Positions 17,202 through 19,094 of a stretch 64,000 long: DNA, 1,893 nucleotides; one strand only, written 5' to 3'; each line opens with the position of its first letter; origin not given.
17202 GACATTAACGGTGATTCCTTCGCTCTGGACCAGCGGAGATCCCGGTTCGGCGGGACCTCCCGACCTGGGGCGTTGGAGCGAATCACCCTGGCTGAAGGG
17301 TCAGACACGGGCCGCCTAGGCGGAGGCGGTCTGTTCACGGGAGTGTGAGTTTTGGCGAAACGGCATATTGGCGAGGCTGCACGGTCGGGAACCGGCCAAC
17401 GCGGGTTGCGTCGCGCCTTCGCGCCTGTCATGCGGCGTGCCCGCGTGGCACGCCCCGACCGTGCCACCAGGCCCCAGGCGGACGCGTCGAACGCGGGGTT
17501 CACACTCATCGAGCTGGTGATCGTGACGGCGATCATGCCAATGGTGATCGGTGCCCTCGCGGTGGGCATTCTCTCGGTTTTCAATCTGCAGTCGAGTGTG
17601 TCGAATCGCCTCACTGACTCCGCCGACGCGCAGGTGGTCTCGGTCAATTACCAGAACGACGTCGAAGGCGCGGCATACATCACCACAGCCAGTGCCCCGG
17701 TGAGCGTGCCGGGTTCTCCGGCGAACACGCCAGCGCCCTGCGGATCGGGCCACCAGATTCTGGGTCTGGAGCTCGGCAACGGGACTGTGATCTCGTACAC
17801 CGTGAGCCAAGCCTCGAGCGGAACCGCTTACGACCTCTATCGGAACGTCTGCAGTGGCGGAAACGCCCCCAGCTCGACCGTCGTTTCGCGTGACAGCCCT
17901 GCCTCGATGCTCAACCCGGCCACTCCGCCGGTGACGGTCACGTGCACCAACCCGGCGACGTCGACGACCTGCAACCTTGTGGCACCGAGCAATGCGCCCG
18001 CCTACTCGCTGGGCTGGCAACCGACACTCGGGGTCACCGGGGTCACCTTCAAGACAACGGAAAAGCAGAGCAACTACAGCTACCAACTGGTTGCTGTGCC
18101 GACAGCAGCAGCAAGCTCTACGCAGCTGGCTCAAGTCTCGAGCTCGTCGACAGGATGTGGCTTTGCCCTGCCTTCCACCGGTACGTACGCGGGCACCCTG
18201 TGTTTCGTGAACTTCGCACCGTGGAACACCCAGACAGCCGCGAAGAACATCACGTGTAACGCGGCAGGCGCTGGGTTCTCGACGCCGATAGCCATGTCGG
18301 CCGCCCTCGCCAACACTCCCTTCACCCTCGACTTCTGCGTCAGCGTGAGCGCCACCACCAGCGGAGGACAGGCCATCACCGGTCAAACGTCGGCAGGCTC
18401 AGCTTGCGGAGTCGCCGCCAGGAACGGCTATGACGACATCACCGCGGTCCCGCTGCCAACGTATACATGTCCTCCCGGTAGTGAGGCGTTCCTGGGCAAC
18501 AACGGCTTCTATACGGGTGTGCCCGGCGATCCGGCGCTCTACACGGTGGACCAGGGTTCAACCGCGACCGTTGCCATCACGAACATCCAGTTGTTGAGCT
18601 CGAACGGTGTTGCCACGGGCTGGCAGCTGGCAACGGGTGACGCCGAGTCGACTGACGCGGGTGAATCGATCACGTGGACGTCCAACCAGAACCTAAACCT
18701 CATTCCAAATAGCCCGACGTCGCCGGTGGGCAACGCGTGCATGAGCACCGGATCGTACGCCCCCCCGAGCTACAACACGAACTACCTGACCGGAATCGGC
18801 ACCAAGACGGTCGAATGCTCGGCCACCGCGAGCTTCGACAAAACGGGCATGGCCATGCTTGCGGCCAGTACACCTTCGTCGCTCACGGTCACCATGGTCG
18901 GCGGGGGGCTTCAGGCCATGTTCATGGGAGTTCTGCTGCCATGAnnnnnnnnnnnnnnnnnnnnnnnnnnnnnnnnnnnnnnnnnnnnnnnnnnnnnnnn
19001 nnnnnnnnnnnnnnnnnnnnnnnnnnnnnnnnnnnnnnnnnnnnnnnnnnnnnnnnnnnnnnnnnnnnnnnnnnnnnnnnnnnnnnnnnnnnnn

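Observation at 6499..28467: Two paralogous, translationally coupled three-gene cassettes of prepilin-type proteins (A-B-C) with no assembly machinery nearby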

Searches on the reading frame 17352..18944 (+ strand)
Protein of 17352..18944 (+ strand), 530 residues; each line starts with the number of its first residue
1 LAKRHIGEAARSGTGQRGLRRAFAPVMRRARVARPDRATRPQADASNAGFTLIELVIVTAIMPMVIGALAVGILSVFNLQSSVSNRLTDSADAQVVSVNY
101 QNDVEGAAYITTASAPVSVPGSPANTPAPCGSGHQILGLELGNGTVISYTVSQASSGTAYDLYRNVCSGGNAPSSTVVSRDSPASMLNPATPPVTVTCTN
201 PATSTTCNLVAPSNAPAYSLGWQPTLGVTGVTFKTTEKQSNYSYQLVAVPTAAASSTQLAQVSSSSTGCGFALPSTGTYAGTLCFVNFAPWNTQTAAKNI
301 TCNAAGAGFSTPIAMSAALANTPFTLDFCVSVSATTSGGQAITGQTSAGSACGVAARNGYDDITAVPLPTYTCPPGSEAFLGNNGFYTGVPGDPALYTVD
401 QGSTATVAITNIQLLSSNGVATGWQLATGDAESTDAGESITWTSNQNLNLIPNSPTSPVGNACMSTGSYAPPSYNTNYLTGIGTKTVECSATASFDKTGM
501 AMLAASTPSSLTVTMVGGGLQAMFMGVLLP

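Call 5: search_protein_families(library=pfam, proteins=[window:17352-18944:+], max_evalue=0.1)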
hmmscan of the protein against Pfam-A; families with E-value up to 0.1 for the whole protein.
window:17352-18944:+ (530 aa): 2 families
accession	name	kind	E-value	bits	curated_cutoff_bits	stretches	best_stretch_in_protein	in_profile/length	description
PF18651.6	CshA_NR2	-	2e-05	25.3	24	1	299-527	16-195/196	Surface adhesin CshA non-repetitive domain 2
PF07963.17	N_methyl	-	0.0031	17.5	21.2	1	46-69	3-26/27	Prokaryotic N-terminal methylation motif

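Call 6: search_protein_families(library=ncbifam, proteins=[window:17352-18944:+], max_evalue=0.1)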
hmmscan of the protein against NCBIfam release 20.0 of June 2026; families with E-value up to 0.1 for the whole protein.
window:17352-18944:+ (530 aa): 5 families
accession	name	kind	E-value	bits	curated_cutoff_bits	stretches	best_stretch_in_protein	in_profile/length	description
TIGR02532.1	IV_pilin_GFxxxE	domain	0.003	17.3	16.3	1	48-68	2-22/24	prepilin-type N-terminal cleavage/methylation domain-containing protein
TIGR01708.2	typeII_sec_gspH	equivalog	0.024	14.6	80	1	48-69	2-23/169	type II secretion system minor pseudopilin GspH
NF041775.1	typeIV_PilA_Myxo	equivalog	0.039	13.9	400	1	45-84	8-46/214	type IV pilin protein PilA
NF038304.1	EPS_HpsC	equivalog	0.069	12.7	200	0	42-111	15-84/318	hormogonium polysaccharide secretion pseudopilin HpsC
TIGR02523.1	type_IV_pilV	equivalog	0.091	13.2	52.2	0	48-101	2-47/139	type IV pilus modification protein PilV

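Call 9: find_homologous_proteins(query=window:17352-18944:+)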
Query window:17352-18944:+ (530 aa): 535 proteins with E <= 0.001 among 8000 candidates; the best 120 are listed.
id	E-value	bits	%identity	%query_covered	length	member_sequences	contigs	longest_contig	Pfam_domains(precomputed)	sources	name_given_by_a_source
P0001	0.0e+0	1081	100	95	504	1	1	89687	PF18651.7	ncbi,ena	-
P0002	3.3e-261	886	83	92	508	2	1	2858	-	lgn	-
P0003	1.5e-229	781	74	95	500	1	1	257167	-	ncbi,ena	-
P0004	9.5e-196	670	67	94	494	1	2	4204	PF18651.7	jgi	jgi:type II secretory pathway pseudopilin PulG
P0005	2.7e-189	648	63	100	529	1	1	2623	PF18651.7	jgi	-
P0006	8.2e-185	634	62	100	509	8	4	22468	-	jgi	jgi:hypothetical protein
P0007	8.3e-184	630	64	97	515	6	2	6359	-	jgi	jgi:prepilin-type N-terminal cleavage/methylation domain-containing protein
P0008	4.7e-179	615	62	96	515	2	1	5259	-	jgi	-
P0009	5.7e-179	614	62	95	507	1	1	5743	-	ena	-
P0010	1.2e-173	597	64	90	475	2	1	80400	PF18651.7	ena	-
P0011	1.1e-172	594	61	95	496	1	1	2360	-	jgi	jgi:prepilin-type N-terminal cleavage/methylation domain-containing protein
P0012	2.4e-171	589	62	91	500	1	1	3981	PF07963.18,PF18651.7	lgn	-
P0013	2.8e-171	589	58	100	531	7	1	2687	PF18651.7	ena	-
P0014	5.1e-170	585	59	99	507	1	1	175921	PF18651.7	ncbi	-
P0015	1.6e-169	583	57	100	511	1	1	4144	PF18651.7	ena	-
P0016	2.0e-168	580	58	95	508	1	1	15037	PF18651.7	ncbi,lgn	-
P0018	1.5e-167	577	61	90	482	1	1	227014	PF18651.7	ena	-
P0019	2.2e-167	576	58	99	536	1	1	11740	PF18651.7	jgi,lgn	jgi:prepilin-type N-terminal cleavage/methylation domain-containing protein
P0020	4.0e-167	575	57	100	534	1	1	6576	PF18651.7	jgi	jgi:type II secretory pathway pseudopilin PulG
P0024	9.9e-164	564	59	95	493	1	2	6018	PF18651.7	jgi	-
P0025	1.2e-163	564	59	95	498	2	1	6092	PF18651.7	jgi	-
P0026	1.7e-163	563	59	95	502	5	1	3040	PF18651.7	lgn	-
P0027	3.5e-163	562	57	100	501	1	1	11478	PF18651.7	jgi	jgi:prepilin-type N-terminal cleavage/methylation domain-containing protein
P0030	1.5e-160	554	58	94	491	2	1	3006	PF18651.7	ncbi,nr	ncbi:MAG TPA: CshA/CshB family fibrillar adhesin-related protein [Acidimicrobiales bacterium]|nr:Csh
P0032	2.3e-159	550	56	100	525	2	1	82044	PF18651.7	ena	-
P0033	3.7e-159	549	56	98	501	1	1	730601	PF18651.7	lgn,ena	-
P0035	3.3e-157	543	57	95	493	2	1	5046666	-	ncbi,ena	-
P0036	8.4e-157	541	58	92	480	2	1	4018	PF18651.7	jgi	jgi:type II secretory pathway pseudopilin PulG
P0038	2.0e-156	540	55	100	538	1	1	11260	PF18651.7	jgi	jgi:type II secretory pathway component PulJ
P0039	8.7e-156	538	57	100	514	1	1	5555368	PF18651.7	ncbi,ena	-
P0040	9.5e-156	538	60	88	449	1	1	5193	PF18651.7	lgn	-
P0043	6.2e-155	535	57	94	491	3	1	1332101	PF18651.7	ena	-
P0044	1.6e-154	534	55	99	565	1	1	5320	PF18651.7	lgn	-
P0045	1.4e-152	527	60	88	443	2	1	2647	PF18651.7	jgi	jgi:hypothetical protein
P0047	6.3e-150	519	54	100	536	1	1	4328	PF18651.7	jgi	jgi:hypothetical protein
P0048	3.8e-149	516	58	88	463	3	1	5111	PF18651.7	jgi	-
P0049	1.6e-145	504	56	88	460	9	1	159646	PF18651.7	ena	-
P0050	1.8e-145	504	58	88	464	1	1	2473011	PF18651.7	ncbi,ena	-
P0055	7.2e-141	489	54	97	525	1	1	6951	PF07963.18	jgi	jgi:prepilin-type N-terminal cleavage/methylation domain-containing protein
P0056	9.0e-140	485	52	100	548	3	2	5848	PF18651.7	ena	-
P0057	1.8e-137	477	54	93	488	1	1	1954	PF18651.7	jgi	jgi:hypothetical protein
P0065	5.7e-133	463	53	93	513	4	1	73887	PF18651.7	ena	-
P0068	2.7e-131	457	52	100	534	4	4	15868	PF18651.7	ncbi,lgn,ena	-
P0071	2.3e-128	447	58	80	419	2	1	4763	PF18651.7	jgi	-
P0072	2.4e-128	447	61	71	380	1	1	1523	PF18651.7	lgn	-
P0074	6.7e-127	443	51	92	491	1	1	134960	PF18651.7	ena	-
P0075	2.3e-125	438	53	92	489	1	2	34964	PF18651.7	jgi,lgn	jgi:prepilin-type N-terminal cleavage/methylation domain-containing protein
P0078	1.5e-122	428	50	95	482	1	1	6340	PF18651.7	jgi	jgi:type II secretory pathway pseudopilin PulG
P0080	9.5e-119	416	47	95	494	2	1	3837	PF18651.7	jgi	jgi:prepilin-type N-terminal cleavage/methylation domain-containing protein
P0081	1.4e-118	415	63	66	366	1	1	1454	PF18651.7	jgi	jgi:hypothetical protein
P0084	1.5e-115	405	50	92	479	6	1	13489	PF18651.7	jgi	jgi:hypothetical protein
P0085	7.0e-115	403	51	92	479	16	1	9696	PF18651.7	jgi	jgi:hypothetical protein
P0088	1.2e-112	396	67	58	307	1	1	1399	PF18651.7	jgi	jgi:hypothetical protein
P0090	1.7e-109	385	49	92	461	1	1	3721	PF18651.7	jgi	jgi:hypothetical protein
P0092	3.4e-109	384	51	93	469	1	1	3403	PF07963.18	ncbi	ncbi:MAG: type II secretion system protein [Acidimicrobiales bacterium]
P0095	8.8e-108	380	49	92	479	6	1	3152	PF18651.7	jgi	jgi:hypothetical protein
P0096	1.0e-107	379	47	92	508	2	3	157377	PF18651.7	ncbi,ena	-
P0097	2.2e-107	378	47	93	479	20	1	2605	PF18651.7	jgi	-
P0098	6.6e-107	377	48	94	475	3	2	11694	PF18651.7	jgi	jgi:prepilin-type N-terminal cleavage/methylation domain-containing protein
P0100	4.9e-106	374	47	88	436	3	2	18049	PF18651.7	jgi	-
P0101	2.3e-105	372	48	92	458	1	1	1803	PF18651.7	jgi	jgi:prepilin-type N-terminal cleavage/methylation domain-containing protein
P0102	3.6e-105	371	49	92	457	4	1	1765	PF18651.7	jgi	jgi:prepilin-type N-terminal cleavage/methylation domain-containing protein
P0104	1.3e-104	369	49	92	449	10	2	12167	PF07963.18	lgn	-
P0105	2.4e-104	368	46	95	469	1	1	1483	PF18651.7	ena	-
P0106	4.5e-104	367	48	93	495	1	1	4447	PF18651.7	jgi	jgi:prepilin-type N-terminal cleavage/methylation domain-containing protein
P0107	1.7e-103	365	51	82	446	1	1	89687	-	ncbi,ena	-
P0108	2.2e-103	365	47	92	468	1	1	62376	PF18651.7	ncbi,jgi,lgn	ncbi:MAG TPA: prepilin-type N-terminal cleavage/methylation domain-containing protein [Acidimicrobia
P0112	2.1e-102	362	57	64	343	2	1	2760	PF18651.7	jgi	jgi:hypothetical protein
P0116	2.7e-101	358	44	97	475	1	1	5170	PF18651.7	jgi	jgi:type II secretory pathway pseudopilin PulG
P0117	2.8e-101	358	47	94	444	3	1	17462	PF07963.18,PF18651.7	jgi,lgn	jgi:prepilin-type N-terminal cleavage/methylation domain-containing protein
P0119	3.6e-101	358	47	92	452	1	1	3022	PF18651.7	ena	-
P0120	5.6e-101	357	45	95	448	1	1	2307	PF18651.7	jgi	jgi:Tfp pilus assembly protein PilE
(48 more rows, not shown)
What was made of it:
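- On CshA_NR2 adhesin domain (PF18651): Many relatives carry the precomputed PF18651 hit (call 9).
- Closest known: CshA fibrillar adhesin of Streptococcus gordonii. Same: NCBI names one relative 'CshA/CshB family fibrillar adhesin-related' (call 9).
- The public annotation calls a truncated 446-aa A1 (P0107; call 9). JGI names such as PulG and PulJ (call 9).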

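Call 10: find_encoding_contigs(protein=P0035, flank=10000, max_places=2)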
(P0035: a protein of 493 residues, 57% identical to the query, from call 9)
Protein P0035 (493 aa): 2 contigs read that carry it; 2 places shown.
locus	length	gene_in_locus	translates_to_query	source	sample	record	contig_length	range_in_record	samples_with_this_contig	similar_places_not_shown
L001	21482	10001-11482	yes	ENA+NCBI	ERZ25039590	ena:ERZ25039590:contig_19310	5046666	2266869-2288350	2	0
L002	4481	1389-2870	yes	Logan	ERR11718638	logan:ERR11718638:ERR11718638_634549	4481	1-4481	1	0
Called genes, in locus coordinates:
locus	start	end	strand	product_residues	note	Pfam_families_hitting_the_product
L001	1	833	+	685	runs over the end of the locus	PF11992:TgpA_N, PF01841:Transglut_core, PF13559:DUF4129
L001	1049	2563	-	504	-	-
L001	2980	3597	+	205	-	PF06750:A24_N_bact, PF01478:Peptidase_A24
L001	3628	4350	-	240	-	PF04250:DUF429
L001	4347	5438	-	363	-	PF00437:T2SSE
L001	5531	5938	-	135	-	PF07963:N_methyl (weak)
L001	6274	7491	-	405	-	PF28597:T2SSF_N, PF00482:T2SSF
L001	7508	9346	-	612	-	PF05157:MshEN, PF00437:T2SSE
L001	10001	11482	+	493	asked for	-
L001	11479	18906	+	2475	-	-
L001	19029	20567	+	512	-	PF01833:TIG (faint), PF14734:DUF4469 (faint)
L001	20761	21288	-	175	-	-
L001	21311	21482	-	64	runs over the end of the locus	-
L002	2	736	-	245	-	?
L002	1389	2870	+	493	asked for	-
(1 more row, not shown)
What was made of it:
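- L001 has the triad divergent from pilB-pilC-pilin-pilT, with pilD nearby (call 10).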

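Call 11: find_encoding_contigs(protein=P0050, flank=10000, max_places=2)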
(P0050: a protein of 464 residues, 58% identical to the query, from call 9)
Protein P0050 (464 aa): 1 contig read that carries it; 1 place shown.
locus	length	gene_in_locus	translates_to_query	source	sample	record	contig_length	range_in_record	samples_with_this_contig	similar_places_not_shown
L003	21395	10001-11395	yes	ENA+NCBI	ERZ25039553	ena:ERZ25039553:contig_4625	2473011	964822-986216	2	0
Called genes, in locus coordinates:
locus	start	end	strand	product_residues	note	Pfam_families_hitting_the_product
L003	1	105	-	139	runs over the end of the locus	PF00496:SBP_bac_5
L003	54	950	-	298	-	PF00496:SBP_bac_5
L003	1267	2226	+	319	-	-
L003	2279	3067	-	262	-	PF12146:Hydrolase_4, PF00561:Abhydrolase_1, PF12697:Abhydrolase_6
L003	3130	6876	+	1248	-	PF16078:2-oxogl_dehyd_N, PF00198:2-oxoacid_dh, PF00676:E1_dh, PF02779:Transket_pyr, PF16870:OxoGdeHyase_C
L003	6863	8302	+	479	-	PF11977:RNase_Zc3h12a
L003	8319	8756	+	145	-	PF07977:FabA, PF22818:ApeI-like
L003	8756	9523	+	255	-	PF03372:Exo_endo_phos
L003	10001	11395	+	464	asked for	PF18651:CshA_NR2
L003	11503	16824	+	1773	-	-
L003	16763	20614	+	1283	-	-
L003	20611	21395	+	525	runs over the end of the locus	PF01833:TIG (faint), PF14734:DUF4469 (faint)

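Call 18: find_related_loci(query=A1, collection=genome_contigs, flank=10000)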
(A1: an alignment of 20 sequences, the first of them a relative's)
Query A1 (504 aa) in genome_contigs; peptide patterns used: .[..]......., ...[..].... (x = any residue, [..] = any of these).
214 stretches matched a pattern; 116 encode a relative of the query (tblastn E <= 1e-3); the best 80 are kept; 78 distinct loci.
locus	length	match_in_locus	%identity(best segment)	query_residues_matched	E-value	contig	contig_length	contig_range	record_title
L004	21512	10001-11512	89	1-504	0e+0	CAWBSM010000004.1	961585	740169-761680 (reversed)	MAG: uncultured Acidimicrobiaceae bacterium isolate MFD00731.bin.3.201 genome assembly, contig: contig_45329, whole geno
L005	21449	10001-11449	61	1-504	0e+0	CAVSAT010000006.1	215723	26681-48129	MAG: uncultured Acidimicrobiaceae bacterium isolate MFD05705.bin.2.145 genome assembly, contig: contig_25534, whole geno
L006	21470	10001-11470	61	4-504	1e-180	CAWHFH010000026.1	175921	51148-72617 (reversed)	MAG: uncultured Acidimicrobiaceae bacterium isolate MFD09603.bin.3.130 genome assembly, contig: contig_63792, whole geno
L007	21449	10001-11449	60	1-504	4e-173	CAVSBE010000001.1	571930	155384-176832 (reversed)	MAG: uncultured Acidimicrobiaceae bacterium isolate MFD05705.bin.1.152 genome assembly, contig: contig_16205, whole geno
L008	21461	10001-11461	58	3-504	8e-166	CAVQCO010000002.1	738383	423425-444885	MAG: uncultured Acidimicrobiaceae bacterium isolate MFD02248.bin.2.62 genome assembly, contig: contig_22003, whole genom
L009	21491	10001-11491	57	1-503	5e-165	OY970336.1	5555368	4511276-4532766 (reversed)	MAG: uncultured Acidimicrobiaceae bacterium isolate MFD05502.bin.2.18 genome assembly, chromosome: 1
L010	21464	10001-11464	57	3-503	6e-157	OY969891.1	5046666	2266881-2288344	MAG: uncultured Acidimicrobiaceae bacterium isolate MFD09286.bin.1.140 genome assembly, chromosome: 1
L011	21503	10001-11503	57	5-503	5e-152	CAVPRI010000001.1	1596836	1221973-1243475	MAG: uncultured Acidimicrobiaceae bacterium isolate MFD00008.bin.2.98 genome assembly, contig: contig_10096, whole genom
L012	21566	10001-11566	53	2-504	5e-151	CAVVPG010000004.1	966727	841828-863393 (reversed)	MAG: uncultured Acidimicrobiaceae bacterium isolate MFD02248.bin.2.70 genome assembly, contig: contig_28353, whole genom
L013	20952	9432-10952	54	10-504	6e-150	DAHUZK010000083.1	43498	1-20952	MAG TPA_asm: Acidimicrobiaceae bacterium isolate clean1684 k141_842245, whole genome shotgun sequence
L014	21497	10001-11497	58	5-504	1e-164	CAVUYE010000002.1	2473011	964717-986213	MAG: uncultured Acidimicrobiaceae bacterium isolate MFD06092.bin.2.10 genome assembly, contig: contig_4625, whole genome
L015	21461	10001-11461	51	20-503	3e-138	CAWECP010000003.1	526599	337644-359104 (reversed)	MAG: uncultured Acidimicrobiaceae bacterium isolate MFD03399.bin.2.35 genome assembly, contig: contig_1456, whole genome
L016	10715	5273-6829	52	3-504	3e-137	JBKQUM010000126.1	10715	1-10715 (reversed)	MAG: Acidimicrobiales bacterium isolate SEr2D2E2F__bin_154 SEr2D2E2F_000000212306, whole genome shotgun sequence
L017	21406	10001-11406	58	8-483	3e-138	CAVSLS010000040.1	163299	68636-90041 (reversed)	MAG: uncultured Acidimicrobiaceae bacterium isolate MFD05377.bin.2.102 genome assembly, contig: contig_63233, whole geno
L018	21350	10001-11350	49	23-504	3e-117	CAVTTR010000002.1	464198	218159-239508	MAG: uncultured Acidimicrobiaceae bacterium isolate MFD09671.bin.2.67 genome assembly, contig: contig_21307, whole genom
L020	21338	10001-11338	47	18-503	4e-115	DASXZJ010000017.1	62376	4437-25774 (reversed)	MAG TPA_asm: Acidimicrobiales bacterium isolate SMAG_U4848 k141_268755, whole genome shotgun sequence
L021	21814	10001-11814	49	1-503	8e-113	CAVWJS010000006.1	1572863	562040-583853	MAG: uncultured Acidimicrobiaceae bacterium isolate MFD05512.bin.2.141 genome assembly, contig: contig_3141, whole genom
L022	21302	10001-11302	46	5-504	4e-112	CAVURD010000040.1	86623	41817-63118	MAG: uncultured Acidimicrobiaceae bacterium isolate MFD00731.bin.2.91 genome assembly, contig: contig_93052, whole genom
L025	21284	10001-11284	46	13-504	1e-109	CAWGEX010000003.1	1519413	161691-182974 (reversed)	MAG: uncultured Acidimicrobiaceae bacterium isolate MFD05841.bin.1.270 genome assembly, contig: contig_25546, whole geno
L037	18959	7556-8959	43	14-504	8e-102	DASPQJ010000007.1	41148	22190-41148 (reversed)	MAG TPA_asm: Acidimicrobiales bacterium isolate SMAG_U12196 k141_1873342, whole genome shotgun sequence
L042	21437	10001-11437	44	1-504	3e-96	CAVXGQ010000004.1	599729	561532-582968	MAG: uncultured Acidimicrobiaceae bacterium isolate MFD04492.bin.1.56 genome assembly, contig: contig_8186, whole genome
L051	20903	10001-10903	51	187-504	8e-82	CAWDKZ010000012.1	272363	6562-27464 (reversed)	MAG: uncultured Acidimicrobiaceae bacterium isolate MFD04492.bin.2.18 genome assembly, contig: contig_7794, whole genome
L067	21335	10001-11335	46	2-504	8e-113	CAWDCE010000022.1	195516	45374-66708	MAG: uncultured Acidimicrobiaceae bacterium isolate MFD04780.bin.2.96 genome assembly, contig: contig_40976, whole genom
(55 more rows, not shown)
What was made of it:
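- Gene context in 78 non-duplicate loci, all Acidimicrobiaceae/Acidimicrobiales MAGs (call 18)
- Tried and rejected: The single genome_contigs scan was already spent on the A family (call 18).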

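Call 29: search_protein_families(library=pfam, proteins=[L020:1147-3003:+, L020:3076-4323:-, L020:4713-6755:+, L020:6797-8329:-, L020:8301-9938:+, L020:9935-11341:+, L020:11347-15099:+, L020:15107-16672:+, L020:16821-17405:+, L020:19475-20227:+], max_evalue=0.01)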
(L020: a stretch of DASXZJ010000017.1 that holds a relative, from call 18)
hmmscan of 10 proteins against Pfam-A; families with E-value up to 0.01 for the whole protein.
L020:1147-3003:+ (618 aa): 1 family
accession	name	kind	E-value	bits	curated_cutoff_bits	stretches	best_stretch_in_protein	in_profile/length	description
PF13663.11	DUF4148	-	0.00057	20.7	27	0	375-408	23-61/62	Domain of unknown function (DUF4148)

L020:3076-4323:- (415 aa): 1 family
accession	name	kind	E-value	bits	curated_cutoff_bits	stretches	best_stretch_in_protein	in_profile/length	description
PF02156.21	Glyco_hydro_26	-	8.8e-09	35.6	20.2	1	228-310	156-234/311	Glycosyl hydrolase family 26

L020:4713-6755:+ (680 aa): 3 families
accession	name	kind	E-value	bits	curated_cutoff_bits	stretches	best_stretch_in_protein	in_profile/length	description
PF00437.27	T2SSE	-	4.2e-123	411.1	24.9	1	293-675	3-370/370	Type II/IV secretion system protein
PF05157.20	MshEN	-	1.4e-15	57.5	23.1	1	179-262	1-86/90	MshEN domain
PF25199.1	nSTAND_NTPase5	-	0.0031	17.8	34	1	433-483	42-93/145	Novel STAND NTPase 5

L020:6797-8329:- (510 aa): 1 family
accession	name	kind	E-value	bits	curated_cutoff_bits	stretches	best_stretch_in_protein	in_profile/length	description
PF09594.16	GT87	-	8.4e-05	22.9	25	1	151-345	29-229/237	Glycosyltransferase family 87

L020:8301-9938:+ (545 aa): 1 family
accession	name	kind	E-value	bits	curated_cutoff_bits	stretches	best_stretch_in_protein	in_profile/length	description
PF00482.28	T2SSF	-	5.7e-55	185.1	25.2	2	209-332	1-125/125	Type II secretion system (T2SS), protein F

L020:9935-11341:+ (468 aa): 0 families

L020:11347-15099:+ (1250 aa): 1 family
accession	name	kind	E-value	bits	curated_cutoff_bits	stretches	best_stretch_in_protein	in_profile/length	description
PF07963.17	N_methyl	-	0.003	17.5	21.2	1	12-31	8-27/27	Prokaryotic N-terminal methylation motif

L020:15107-16672:+ (521 aa): 3 families
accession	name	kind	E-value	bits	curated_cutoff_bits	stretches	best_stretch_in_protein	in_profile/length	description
PF01833.30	TIG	-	6.9e-19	68.1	20.9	3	427-521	1-84/84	IPT/TIG domain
PF14734.12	DUF4469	-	0.00013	22.3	22.6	0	228-303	15-88/101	Domain of unknown function (DUF4469) with IG-like fold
PF16179.11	RHD_dimer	-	0.0013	19.2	28.3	0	219-258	2-41/103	Rel homology dimerisation domain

L020:16821-17405:+ (194 aa): 1 family
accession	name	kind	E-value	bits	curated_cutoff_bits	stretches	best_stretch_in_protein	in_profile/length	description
PF07963.17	N_methyl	-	5.1e-07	29.4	21.2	1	62-83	5-26/27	Prokaryotic N-terminal methylation motif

L020:19475-20227:+ (250 aa): 2 families
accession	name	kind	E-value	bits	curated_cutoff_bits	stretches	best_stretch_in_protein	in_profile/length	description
PF00072.30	Response_reg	-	1.7e-27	96.2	30.2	1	9-118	1-111/111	Response regulator receiver domain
PF00486.34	Trans_reg_C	-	9.9e-27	93.3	26.2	1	156-232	2-77/77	Transcriptional regulatory protein, C terminal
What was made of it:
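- On Type IVb pilins: The linked machine has PilT and a MshEN-domain PilB (calls 10, 29).
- The linked loci carry PilT and a MshEN-type PilB (calls 10, 29).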
